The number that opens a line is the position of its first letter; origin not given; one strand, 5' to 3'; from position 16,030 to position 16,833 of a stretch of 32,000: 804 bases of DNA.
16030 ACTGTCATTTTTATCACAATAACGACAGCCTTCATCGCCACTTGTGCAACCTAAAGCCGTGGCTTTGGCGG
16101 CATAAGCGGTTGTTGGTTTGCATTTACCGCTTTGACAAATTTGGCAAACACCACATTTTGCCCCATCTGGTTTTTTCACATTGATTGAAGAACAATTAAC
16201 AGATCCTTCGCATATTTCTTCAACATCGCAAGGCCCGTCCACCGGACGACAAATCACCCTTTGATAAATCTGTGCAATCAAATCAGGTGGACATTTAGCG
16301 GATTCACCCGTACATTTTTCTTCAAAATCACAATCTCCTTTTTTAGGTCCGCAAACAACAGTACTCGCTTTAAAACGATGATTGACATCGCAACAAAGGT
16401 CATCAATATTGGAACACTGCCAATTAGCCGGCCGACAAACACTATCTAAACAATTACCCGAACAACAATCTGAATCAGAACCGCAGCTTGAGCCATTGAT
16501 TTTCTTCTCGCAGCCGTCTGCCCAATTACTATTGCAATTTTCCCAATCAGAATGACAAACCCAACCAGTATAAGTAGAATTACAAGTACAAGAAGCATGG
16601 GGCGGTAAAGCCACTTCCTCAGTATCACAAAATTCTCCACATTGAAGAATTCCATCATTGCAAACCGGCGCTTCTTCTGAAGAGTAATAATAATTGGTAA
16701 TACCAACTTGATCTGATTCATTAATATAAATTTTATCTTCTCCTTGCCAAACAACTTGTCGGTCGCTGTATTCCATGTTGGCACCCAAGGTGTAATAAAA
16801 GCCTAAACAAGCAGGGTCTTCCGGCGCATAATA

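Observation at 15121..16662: Cysteine-rich C-terminal tip built from knottin-like, disintegrin-like and CGDG..GE.CD-type mini-modules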

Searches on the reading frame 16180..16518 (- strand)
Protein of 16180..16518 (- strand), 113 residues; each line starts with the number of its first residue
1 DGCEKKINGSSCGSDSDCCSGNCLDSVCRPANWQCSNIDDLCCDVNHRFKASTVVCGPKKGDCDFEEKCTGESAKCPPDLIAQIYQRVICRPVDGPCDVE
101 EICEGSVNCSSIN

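Call 54: predict_structure(alignment_id=A6)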
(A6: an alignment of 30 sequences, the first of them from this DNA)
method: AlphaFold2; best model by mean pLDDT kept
length: 113 residues; sequences in the alignment: 30
mean_pLDDT: 91.5   pTM: 0.73
mean pLDDT of the five models: 91.5, 90.8, 90.6, 88.3, 81.5
residues with pLDDT >= 90: 88; 70-90: 18; 50-70: 5; < 50: 2
segments of 3 or more residues with pLDDT < 50: none
pLDDT, mean of each block of 10 residues (from residue 1): 81 96 97 96 98 96 95 95 81 92 88 63
secondary structure, 60 per line:
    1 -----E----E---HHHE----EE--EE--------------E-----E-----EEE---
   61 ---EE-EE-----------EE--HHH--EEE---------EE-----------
elements in order: E55-57 E89-91

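Call 56: fold_search(model_id=the predicted structure, library=pdb)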
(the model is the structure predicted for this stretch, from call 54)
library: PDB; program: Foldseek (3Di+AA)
matches with E <= 10: 70; with E <= 0.001: 3
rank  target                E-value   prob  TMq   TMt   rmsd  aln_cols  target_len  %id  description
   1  2dw1_A                2.4e-04  1.00  0.45  0.14   6.5        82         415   29  Crystal structure of VAP2 from Crotalus atrox venom (Form 2-2 crystal) (released 2007-07-10)
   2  3k7n_A                9.8e-04  1.00  0.56  0.18   5.5       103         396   23  Structures of two elapid snake venom metalloproteases with distinct activities highlight the disulfide patterns in the (released 2010-03-02)
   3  3dsl_A                9.8e-04  1.00  0.47  0.15   8.9        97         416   25  The Three-dimensional Structure of Bothropasin, the Main Hemorrhagic Factor from Bothrops jararaca venom. (released 2008-10-21)
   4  3hdb_A                1.4e-03  1.00  0.47  0.15   8.9        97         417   25  Crystal structure of AaHIV, A metalloproteinase from venom of Agkistrodon Acutus (released 2009-08-11)
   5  2dw0_A                2.1e-03  1.00  0.44  0.13   6.4        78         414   29  Crystal structure of VAP2 from Crotalus atrox venom (Form 2-1 crystal) (released 2007-07-10)
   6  2ero_A                3.3e-03  1.00  0.44  0.13   6.4        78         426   33  Crystal structure of vascular apoptosis-inducing protein-1(orthorhombic crystal form) (released 2006-06-20)
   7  2erq_B                3.6e-03  1.00  0.46  0.15   8.1       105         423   28  Crystal structure of vascular apoptosis-inducing protein-1(tetragonal crystal form) (released 2006-06-20)
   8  2e3x_A                4.1e-03  1.00  0.41  0.13   7.0        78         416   33  Crystal structure of Russell's viper venom metalloproteinase (released 2007-12-11)
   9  2erq_A                4.1e-03  1.00  0.38  0.12   6.9        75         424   33  Crystal structure of vascular apoptosis-inducing protein-1(tetragonal crystal form) (released 2006-06-20)
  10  5y2z_E                8.0e-03  1.00  0.47  0.13   6.3        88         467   30  Crystal structure of human LGI1 EPTP-ADAM22 complex (released 2018-05-02)
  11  8snn_A                9.9e-03  1.00  0.42  0.23   3.8        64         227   30  Structure of mature human ADAM17/iRhom2 sheddase complex, conformation 1 (released 2024-05-29)
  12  3dsl_B                9.9e-03  0.99  0.42  0.13   6.9        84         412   28  The Three-dimensional Structure of Bothropasin, the Main Hemorrhagic Factor from Bothrops jararaca venom. (released 2008-10-21)
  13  3k7l                  1.2e-02  0.99  0.47  0.14   8.1       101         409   30  Structures of two elapid snake venom metalloproteases with distinct activities highlight the disulfide patterns in the D (released 2010-03-02)
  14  8snm_B                2.1e-02  1.00  0.43  0.12   4.4        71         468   28  Structure of mature human ADAM17/iRhom2 sheddase complex in complex with ADAM17 prodomain (released 2024-05-29)
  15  8snl_A                2.1e-02  1.00  0.43  0.09   4.4        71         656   28  Structure of human ADAM17/iRhom2 sheddase complex (released 2024-05-29)
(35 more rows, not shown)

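Call 88: fold_search(model_id=the predicted structure, library=viral)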
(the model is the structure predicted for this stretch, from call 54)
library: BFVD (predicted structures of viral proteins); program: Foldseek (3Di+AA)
matches with E <= 10: 31; with E <= 0.001: 0
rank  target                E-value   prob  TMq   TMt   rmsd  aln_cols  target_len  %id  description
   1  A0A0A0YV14            2.2e-01  0.99  0.22  0.33   0.9        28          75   32  CTL-1 [Lymantria dispar multicapsid nuclear polyhedrosis virus]
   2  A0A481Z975            2.7e-01  0.99  0.24  0.06   0.7        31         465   32  Transmembrane protein [Pithovirus LCPAC304]
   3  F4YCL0                3.1e-01  0.11  0.23  0.06  15.2       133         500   20  (no name in the UniProt tables at hand)
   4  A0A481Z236            5.1e-01  0.97  0.20  0.13   0.2        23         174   39  Transmembrane protein [Pithovirus LCPAC001]
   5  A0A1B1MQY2            5.4e-01  0.97  0.22  0.34   0.7        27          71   30  Conotoxin-like protein-2 [Lymantria dispar multicapsid nuclear polyhedrosis virus]
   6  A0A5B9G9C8            5.4e-01  0.97  0.22  0.28   0.8        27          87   30  Ctl [Mamestra configurata nucleopolyhedrovirus]
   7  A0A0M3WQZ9            5.8e-01  0.97  0.22  0.41   0.8        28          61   32  Conotoxin-like protein 1 [Perigonia lusca single nucleopolyhedrovirus]
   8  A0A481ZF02            6.2e-01  0.84  0.25  0.05   5.4        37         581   19  Transmembrane protein [Pithovirus LCPAC404]
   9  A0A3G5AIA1            6.6e-01  0.97  0.25  0.11   0.5        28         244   36  Transmembrane protein [Solivirus sp.]
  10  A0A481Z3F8            6.6e-01  0.93  0.25  0.08   1.8        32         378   44  Transmembrane protein [Pithovirus LCPAC103]
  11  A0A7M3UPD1            7.1e-01  0.85  0.20  0.13   2.5        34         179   32  Uncharacterized protein [Pyramimonas orientalis virus]
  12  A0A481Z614            7.1e-01  0.09  0.27  0.07  12.2       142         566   22  Transmembrane protein [Pithovirus LCPAC201]
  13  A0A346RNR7            8.1e-01  0.94  0.22  0.52   0.8        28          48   28  Ctl [Cryptophlebia peltastica nucleopolyhedrovirus]
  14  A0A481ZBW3            8.1e-01  0.90  0.21  0.23   1.2        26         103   35  Transmembrane protein [Pithovirus LCPAC403]
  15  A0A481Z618            1.2e+00  0.06  0.28  0.07  14.6       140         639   18  Transmembrane protein [Pithovirus LCPAC201]
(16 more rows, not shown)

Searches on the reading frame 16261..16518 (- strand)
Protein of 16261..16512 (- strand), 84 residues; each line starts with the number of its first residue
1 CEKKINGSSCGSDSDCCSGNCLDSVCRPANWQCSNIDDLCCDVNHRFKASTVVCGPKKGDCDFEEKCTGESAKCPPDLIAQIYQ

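Call 8: search_protein_families(library=pfam, proteins=[window:16261-16512:-], max_evalue=10)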
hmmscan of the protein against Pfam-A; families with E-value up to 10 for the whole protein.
seq(84 aa): 1 family
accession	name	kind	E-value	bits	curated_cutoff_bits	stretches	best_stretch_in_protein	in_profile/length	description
PF00200.28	Disintegrin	-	5.1e-09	37.2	35.1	1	9-77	7-75/75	Disintegrin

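Call 27: find_homologous_proteins(query=A2, max_evalue=10)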
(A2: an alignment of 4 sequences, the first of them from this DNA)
Query A2 (4 sequences) (83 aa, profile of the alignment): 2 proteins with E <= 10 among 8 candidates.
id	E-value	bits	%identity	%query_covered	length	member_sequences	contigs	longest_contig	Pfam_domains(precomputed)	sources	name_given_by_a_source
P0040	1.4e-13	69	42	66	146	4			PF00200.29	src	-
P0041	1.4e-12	66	31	65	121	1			PF00200.29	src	-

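Call 33: search_protein_representatives(alignment_id=A2)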
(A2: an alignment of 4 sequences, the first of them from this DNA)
Query: 4 sequences, 82 profile positions. Proteins with E-value up to 0.001 (for the whole library): 3394; up to 1e-10: 1645; up to 1e-30: 341. The best 150 are listed.
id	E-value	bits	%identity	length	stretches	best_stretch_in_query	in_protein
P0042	8.0e-122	413.9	-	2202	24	47-81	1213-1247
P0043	9.9e-119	404.0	-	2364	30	47-79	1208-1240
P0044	7.9e-106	362.7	-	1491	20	43-79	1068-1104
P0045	5.3e-99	340.8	-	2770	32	47-80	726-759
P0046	2.3e-98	338.8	-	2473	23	47-79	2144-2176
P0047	8.9e-97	333.7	-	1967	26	32-80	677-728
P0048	9.6e-93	320.7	-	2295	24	43-80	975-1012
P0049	5.0e-90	312.0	-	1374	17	35-80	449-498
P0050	3.0e-89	309.5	-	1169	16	7-81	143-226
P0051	3.7e-87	302.9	-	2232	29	26-80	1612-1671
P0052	4.9e-87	302.5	-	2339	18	48-79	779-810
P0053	2.3e-84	293.9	-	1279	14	47-80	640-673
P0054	7.0e-84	292.3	-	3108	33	53-79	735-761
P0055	3.5e-82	286.9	-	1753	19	48-79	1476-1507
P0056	3.9e-82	286.7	-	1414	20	48-79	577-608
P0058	1.2e-80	282.0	-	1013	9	5-79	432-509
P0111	9.0e-53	192.6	-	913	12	12-79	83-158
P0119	1.5e-51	188.7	-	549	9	43-80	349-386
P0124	3.6e-51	187.5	-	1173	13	7-79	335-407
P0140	1.8e-48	178.9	-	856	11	9-79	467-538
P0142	2.3e-48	178.5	-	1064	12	5-79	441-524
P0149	1.7e-47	175.7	-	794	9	1-80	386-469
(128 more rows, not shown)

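Call 36: search_protein_families(library=pfam, proteins=[P0050, P0058, P0149, P0119, P0111, P0140, P0142, P0124], max_evalue=0.001)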
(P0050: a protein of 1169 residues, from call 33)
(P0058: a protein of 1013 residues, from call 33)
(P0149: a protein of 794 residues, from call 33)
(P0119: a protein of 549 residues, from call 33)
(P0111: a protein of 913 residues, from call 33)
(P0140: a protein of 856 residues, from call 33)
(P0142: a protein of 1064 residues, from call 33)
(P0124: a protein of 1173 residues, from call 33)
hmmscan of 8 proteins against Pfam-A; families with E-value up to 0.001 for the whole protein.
P0050 (1169 aa): 2 families
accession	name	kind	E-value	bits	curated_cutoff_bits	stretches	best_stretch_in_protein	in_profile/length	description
PF00200.28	Disintegrin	-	5.2e-101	332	35.1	16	321-351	45-75/75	Disintegrin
PF21299.2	ADAM10_Cys-rich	-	2.3e-07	31.9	28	0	385-405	35-55/56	ADAM10, cysteine-rich domain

P0058 (1013 aa): 2 families
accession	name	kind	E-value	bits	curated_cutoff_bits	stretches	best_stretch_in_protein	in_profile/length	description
PF00200.28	Disintegrin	-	3.9e-65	217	35.1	9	386-430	30-75/75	Disintegrin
PF23223.1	zf-C2H2_ZNF462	-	7.8e-09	35.5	27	0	583-593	6-16/31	Zinc finger protein 462, C2H2 zinc finger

P0149 (794 aa): 1 family
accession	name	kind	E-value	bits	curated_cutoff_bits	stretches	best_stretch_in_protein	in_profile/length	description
PF00200.28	Disintegrin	-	5.1e-48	162.2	35.1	8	501-531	45-75/75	Disintegrin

P0119 (549 aa): 2 families
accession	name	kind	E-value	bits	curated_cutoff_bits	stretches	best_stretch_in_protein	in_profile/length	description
PF00200.28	Disintegrin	-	1.7e-40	138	35.1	7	290-320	45-75/75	Disintegrin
PF24386.1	DUF7540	-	1.3e-06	28.9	27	0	319-338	29-48/61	Domain of unknown function (DUF7540)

P0111 (913 aa): 1 family
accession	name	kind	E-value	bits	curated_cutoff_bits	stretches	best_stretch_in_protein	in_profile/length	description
PF00200.28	Disintegrin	-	5.4e-64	213.4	35.1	8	414-444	45-75/75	Disintegrin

P0140 (856 aa): 2 families
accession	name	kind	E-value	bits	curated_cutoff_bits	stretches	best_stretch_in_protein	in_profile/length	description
PF00200.28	Disintegrin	-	2.9e-56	188.6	35.1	8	539-569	45-75/75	Disintegrin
PF00932.25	LTD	-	6.5e-09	36.6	34.3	1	268-414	4-108/109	Lamin Tail Domain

P0142 (1064 aa): 2 families
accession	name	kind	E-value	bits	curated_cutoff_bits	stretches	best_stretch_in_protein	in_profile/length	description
PF14312.12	FG-GAP_2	-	2.7e-94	309.6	23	6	279-327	1-49/49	FG-GAP repeat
PF00200.28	Disintegrin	-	5.5e-57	190.9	35.1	9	845-875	45-75/75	Disintegrin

P0124 (1173 aa): 4 families
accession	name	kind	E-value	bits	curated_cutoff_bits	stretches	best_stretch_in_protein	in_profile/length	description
PF00200.28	Disintegrin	-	2.1e-59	198.6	35.1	8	440-469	46-75/75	Disintegrin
PF00691.25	OmpA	-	3.8e-12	46.9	27.2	1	1065-1157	1-94/98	OmpA family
PF13418.12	Kelch_4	-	5.5e-09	36.3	21.6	0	122-151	2-31/49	Galactose oxidase, central domain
PF13964.12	Kelch_6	-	0.00087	19.7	25.3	0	169-205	4-46/50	Kelch motif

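Call 71: search_protein_families(library=ncbifam, proteins=[window:16261-16512:-], max_evalue=10)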
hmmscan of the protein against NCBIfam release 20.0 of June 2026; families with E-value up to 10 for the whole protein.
seq(84 aa): 0 families

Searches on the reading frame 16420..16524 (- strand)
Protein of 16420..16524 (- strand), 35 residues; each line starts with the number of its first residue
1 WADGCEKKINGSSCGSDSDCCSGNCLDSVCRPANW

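Call 90: search_solved_structures(query=window:16420-16524:-, max_evalue=10, show_alignments=5)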
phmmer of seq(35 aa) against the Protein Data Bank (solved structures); distinct sequences matched with E-value up to 10: 1.
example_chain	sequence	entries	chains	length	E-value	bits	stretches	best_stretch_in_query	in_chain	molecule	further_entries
5znu_A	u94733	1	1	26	1.9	12.6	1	8-30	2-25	Omega-conotoxin-like Bu8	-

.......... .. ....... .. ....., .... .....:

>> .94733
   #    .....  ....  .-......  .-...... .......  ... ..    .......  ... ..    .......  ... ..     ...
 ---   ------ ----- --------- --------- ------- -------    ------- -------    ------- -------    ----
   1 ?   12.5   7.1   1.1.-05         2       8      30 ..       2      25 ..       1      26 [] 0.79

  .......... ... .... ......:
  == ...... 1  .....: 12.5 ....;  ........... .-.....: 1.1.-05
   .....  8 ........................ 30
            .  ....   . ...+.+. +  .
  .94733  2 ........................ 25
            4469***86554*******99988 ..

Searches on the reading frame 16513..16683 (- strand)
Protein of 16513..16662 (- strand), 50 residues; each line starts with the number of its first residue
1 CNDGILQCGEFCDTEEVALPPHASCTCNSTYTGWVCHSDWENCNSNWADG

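Call 8: search_protein_families(library=pfam, proteins=[window:16513-16662:-], max_evalue=10)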
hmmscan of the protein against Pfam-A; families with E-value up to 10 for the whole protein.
seq(50 aa): 0 families

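Call 71: search_protein_families(library=ncbifam, proteins=[window:16534-16683:-], max_evalue=10)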
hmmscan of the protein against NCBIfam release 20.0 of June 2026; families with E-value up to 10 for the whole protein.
seq(50 aa): 0 families
